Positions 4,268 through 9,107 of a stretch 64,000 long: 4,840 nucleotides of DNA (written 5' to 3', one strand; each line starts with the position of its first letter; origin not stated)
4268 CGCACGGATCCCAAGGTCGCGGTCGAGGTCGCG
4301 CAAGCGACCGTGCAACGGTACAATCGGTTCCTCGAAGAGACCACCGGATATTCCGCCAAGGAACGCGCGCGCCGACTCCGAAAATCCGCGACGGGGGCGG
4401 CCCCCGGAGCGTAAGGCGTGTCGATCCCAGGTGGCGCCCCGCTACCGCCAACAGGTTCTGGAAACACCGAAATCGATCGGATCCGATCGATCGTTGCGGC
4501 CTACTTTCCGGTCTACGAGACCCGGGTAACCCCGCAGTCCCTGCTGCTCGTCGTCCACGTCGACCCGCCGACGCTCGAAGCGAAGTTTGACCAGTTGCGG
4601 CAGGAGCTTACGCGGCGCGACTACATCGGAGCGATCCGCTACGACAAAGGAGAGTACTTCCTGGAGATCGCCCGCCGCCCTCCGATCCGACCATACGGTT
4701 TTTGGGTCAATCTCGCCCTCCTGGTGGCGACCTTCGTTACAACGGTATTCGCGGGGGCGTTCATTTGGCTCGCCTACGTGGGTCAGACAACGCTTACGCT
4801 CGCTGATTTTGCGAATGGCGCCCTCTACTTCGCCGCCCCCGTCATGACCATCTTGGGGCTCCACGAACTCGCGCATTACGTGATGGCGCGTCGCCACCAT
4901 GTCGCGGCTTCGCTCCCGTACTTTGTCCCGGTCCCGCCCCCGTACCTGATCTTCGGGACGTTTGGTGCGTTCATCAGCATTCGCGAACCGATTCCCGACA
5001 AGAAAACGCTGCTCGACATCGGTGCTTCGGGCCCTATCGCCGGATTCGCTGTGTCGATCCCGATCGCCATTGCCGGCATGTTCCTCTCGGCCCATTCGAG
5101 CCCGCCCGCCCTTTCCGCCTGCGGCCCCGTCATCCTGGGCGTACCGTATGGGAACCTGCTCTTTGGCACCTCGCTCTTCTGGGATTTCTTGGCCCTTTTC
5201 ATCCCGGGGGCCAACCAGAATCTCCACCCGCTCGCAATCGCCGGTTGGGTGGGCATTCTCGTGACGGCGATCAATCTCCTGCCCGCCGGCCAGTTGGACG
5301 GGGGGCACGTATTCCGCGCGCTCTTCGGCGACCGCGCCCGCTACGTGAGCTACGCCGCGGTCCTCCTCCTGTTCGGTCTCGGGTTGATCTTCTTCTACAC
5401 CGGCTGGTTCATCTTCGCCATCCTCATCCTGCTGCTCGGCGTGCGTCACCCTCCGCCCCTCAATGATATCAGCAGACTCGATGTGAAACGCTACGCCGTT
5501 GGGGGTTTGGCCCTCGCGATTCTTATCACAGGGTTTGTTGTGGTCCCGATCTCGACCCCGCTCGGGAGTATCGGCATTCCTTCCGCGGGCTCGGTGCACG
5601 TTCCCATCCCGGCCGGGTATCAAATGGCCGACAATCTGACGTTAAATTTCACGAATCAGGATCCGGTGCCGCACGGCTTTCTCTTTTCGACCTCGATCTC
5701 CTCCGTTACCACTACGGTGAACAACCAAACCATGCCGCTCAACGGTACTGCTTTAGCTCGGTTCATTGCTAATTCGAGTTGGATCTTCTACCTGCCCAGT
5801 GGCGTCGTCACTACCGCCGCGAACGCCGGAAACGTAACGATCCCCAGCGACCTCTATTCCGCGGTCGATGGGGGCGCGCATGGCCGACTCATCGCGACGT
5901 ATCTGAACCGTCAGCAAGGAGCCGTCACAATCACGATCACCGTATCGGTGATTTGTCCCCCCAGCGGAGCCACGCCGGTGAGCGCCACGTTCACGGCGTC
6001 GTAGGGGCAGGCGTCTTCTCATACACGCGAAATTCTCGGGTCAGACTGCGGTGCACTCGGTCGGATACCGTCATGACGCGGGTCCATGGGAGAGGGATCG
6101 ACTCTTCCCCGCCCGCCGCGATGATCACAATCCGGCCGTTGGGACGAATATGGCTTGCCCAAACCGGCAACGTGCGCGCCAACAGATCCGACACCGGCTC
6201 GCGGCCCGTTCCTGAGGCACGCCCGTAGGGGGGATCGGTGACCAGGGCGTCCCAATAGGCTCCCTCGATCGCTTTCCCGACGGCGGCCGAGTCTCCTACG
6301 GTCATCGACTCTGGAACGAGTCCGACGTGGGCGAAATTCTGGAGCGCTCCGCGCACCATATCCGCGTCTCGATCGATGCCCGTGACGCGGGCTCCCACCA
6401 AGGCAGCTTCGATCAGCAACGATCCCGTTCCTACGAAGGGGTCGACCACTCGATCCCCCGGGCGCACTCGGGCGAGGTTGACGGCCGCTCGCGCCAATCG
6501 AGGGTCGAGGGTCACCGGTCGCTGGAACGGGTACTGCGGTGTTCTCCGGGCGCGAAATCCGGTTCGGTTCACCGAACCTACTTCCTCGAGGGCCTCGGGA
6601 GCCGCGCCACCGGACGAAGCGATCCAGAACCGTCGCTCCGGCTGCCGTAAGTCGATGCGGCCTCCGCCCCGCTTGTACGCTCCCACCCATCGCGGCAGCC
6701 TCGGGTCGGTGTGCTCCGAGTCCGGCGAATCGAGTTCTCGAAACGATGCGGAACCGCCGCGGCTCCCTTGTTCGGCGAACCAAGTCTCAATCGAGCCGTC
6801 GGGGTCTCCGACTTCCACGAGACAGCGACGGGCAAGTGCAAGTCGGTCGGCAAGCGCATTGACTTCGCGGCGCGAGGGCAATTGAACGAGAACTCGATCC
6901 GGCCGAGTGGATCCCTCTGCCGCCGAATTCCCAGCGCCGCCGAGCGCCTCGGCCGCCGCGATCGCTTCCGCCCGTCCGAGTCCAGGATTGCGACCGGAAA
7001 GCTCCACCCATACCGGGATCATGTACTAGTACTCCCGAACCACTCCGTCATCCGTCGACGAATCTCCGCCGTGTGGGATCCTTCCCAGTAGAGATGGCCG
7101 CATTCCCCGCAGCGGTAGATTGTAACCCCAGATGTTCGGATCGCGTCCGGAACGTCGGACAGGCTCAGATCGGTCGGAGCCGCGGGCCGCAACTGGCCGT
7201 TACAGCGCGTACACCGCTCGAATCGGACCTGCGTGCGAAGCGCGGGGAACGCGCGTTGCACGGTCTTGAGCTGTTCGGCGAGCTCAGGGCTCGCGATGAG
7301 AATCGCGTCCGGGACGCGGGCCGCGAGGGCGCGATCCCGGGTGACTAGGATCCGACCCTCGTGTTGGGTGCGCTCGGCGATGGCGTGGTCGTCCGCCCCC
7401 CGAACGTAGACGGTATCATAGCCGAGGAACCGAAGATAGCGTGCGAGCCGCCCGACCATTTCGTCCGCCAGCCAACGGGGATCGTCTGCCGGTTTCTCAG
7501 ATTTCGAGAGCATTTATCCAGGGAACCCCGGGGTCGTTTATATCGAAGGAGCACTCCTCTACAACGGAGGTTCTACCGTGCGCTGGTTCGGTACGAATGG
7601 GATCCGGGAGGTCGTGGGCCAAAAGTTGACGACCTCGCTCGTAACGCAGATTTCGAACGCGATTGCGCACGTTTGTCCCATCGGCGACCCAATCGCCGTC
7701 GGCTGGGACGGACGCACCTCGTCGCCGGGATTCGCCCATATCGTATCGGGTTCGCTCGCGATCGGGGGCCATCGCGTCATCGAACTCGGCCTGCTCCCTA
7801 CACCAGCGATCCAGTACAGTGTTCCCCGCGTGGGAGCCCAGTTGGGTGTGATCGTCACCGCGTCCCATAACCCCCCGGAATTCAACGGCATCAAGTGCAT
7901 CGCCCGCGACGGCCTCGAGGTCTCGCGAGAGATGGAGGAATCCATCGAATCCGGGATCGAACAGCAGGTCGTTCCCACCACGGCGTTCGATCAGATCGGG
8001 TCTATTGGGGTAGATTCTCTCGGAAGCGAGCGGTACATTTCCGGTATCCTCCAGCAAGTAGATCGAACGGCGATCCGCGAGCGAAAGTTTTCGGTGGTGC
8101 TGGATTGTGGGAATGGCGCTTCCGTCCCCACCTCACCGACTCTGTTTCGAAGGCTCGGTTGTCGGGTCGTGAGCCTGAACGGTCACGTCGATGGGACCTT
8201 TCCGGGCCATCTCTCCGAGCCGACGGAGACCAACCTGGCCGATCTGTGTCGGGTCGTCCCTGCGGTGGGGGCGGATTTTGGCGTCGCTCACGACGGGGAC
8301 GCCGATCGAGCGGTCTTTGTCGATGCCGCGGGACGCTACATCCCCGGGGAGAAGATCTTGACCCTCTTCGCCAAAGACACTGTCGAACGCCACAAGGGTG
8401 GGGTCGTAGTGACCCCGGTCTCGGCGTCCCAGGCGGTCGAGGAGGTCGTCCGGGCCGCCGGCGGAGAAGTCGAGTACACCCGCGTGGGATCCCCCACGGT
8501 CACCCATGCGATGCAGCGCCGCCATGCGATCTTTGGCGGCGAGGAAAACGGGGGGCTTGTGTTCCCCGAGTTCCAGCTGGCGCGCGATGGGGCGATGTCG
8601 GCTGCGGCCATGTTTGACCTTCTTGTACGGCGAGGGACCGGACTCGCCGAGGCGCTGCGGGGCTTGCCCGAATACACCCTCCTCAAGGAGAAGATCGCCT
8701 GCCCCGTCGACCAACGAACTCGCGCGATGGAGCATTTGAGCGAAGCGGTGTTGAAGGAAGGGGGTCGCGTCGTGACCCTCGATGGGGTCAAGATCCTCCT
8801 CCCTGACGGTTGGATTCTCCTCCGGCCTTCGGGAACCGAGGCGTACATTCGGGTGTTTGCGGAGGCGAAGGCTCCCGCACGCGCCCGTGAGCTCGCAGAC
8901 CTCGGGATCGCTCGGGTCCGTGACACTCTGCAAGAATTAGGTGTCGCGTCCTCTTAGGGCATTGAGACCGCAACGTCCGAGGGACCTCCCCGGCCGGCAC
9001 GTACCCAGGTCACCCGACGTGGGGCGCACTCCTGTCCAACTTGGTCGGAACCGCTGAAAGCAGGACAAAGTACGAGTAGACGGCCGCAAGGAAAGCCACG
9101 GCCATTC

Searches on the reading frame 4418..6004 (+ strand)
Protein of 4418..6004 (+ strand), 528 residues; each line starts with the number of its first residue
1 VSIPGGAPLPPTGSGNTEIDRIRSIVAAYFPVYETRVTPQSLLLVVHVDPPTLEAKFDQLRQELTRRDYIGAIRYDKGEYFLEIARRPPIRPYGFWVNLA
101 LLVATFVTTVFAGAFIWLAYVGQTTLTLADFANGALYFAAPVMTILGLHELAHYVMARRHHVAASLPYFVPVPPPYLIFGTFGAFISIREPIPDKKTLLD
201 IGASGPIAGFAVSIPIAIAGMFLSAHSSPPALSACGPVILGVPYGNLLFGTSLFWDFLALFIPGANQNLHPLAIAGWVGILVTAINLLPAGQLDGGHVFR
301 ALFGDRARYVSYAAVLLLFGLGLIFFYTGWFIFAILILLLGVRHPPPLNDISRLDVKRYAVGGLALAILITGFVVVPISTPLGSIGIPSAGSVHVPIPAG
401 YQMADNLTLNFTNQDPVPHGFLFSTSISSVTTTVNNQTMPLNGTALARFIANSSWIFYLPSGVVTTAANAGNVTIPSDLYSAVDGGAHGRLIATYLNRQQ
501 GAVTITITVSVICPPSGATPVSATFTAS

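Call 39: search_protein_families(library=pfam, proteins=[window:4418-6004:+], max_evalue=0.001)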
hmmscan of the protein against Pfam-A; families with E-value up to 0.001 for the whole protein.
window:4418-6004:+ (528 aa): 1 family
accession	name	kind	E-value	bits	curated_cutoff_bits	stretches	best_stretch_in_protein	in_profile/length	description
PF02163.28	Peptidase_M50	-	4.6e-19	69.1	27.2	1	137-325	1-219/221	Peptidase family M50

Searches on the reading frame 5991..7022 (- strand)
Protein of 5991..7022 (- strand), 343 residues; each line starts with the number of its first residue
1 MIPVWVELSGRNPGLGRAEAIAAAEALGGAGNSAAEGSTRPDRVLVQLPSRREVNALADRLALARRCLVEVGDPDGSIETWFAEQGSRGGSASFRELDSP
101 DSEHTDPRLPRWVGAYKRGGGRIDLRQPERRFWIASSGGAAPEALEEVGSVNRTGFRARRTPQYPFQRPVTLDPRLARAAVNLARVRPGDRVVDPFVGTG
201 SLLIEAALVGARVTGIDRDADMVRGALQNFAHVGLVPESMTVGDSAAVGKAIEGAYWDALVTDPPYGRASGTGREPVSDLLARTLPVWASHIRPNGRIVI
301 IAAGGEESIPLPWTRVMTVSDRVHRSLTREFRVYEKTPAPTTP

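Call 38: search_protein_families(library=pfam, proteins=[window:5991-7022:-], max_evalue=0.001)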
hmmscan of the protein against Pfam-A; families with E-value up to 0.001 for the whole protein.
window:5991-7022:- (343 aa): 4 families
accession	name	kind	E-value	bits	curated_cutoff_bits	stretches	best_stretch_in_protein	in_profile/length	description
PF01170.24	UPF0020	-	1.1e-22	81.2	22.3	1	165-304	5-168/197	RMKL-like, methyltransferase domain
PF01555.25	N6_N4_Mtase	-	1.6e-06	28.7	26.7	1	162-225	160-218/221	DNA methylase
PF03602.21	Cons_hypoth95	-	2.6e-06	27.7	24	1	187-269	40-126/182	Conserved hypothetical protein 95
PF13847.12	Methyltransf_31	-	2.3e-05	24.6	27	1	188-244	3-62/145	Methyltransferase domain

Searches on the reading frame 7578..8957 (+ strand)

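Call 39: search_protein_families(library=pfam, proteins=[window:7578-8957:+], max_evalue=0.001)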
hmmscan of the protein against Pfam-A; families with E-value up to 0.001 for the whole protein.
window:7578-8957:+ (459 aa): 4 families
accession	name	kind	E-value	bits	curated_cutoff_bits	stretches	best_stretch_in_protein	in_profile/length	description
PF02878.22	PGM_PMM_I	-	5.1e-34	117.4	22.5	1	3-129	3-133/138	Phosphoglucomutase/phosphomannomutase, alpha/beta/alpha domain I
PF02879.22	PGM_PMM_II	-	1.3e-27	96.7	29.3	1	151-252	1-103/103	Phosphoglucomutase/phosphomannomutase, alpha/beta/alpha domain II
PF02880.22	PGM_PMM_III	-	3.5e-23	82.3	20.7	1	257-363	2-111/115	Phosphoglucomutase/phosphomannomutase, alpha/beta/alpha domain III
PF00408.26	PGM_PMM_IV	-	2.4e-11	44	23.1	1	390-441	21-63/68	Phosphoglucomutase/phosphomannomutase, C-terminal domain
